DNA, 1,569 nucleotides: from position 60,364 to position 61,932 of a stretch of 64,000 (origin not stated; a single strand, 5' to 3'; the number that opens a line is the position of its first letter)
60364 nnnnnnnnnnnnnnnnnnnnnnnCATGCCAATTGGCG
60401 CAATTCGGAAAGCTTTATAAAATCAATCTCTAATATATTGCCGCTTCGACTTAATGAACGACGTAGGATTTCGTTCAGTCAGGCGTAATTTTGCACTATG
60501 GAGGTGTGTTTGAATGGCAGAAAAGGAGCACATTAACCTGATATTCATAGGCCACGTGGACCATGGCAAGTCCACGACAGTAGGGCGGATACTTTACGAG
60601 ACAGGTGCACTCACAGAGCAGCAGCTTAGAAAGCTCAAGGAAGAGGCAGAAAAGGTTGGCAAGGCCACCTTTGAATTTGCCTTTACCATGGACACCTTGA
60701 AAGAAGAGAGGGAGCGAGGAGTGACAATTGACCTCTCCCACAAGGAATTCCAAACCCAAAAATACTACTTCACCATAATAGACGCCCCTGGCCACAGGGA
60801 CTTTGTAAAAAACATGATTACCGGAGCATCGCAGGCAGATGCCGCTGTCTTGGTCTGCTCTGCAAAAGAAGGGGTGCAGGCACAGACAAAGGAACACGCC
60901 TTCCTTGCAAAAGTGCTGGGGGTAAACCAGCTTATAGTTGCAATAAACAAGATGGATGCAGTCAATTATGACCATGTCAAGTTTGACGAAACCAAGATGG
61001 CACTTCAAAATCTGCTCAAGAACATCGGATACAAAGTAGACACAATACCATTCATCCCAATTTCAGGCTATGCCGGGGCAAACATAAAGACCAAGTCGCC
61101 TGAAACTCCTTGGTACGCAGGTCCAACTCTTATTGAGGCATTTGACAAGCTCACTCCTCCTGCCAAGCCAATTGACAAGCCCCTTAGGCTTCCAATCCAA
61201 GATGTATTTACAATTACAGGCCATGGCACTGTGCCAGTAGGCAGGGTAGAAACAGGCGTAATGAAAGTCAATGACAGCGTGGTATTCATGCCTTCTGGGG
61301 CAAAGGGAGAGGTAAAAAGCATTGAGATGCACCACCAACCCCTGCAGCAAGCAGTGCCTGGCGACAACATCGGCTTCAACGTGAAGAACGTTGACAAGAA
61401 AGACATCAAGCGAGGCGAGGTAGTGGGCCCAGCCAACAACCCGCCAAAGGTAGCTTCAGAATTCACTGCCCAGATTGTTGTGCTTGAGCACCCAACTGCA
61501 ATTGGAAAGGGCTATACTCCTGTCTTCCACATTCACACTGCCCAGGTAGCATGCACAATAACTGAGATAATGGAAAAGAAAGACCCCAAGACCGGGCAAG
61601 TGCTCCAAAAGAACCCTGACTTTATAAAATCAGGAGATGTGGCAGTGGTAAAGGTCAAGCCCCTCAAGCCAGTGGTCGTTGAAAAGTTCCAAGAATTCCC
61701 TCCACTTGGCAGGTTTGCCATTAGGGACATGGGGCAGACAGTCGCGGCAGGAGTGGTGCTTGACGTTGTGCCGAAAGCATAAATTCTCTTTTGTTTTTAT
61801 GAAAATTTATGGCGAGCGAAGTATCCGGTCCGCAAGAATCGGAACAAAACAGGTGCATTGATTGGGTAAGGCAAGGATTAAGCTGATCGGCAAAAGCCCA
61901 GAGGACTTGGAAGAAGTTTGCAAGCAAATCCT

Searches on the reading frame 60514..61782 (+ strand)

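Call 91: search_protein_families(library=pfam, proteins=[window:60514-61782:+], max_evalue=0.001)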
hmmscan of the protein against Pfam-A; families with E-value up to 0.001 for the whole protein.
window:60514-61782:+ (422 aa): 6 families
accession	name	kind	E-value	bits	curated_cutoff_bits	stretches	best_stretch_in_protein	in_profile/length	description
PF00009.33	GTP_EFTU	-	1.5e-61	207.8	26.5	1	4-215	1-187/188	Elongation factor Tu GTP binding domain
PF22594.2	GTP-eEF1A_C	-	2.6e-39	134.1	27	1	316-415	1-100/101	GTP-eEF1A C-terminal domain-like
PF03143.23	GTP_EFTU_D3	-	1.3e-31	109.5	27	1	311-418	2-105/106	Elongation factor Tu C-terminal domain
PF03144.31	GTP_EFTU_D2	-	2.5e-21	76.3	30.3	1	238-304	1-72/73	Elongation factor Tu domain 2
PF01926.29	MMR_HSR1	-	3.2e-06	27.7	21.9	1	48-146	10-113/113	50S ribosome-binding GTPase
PF08477.19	Roc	-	0.00015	22.4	27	0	46-148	8-119/119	Ras of Complex, Roc, domain of DAPkinase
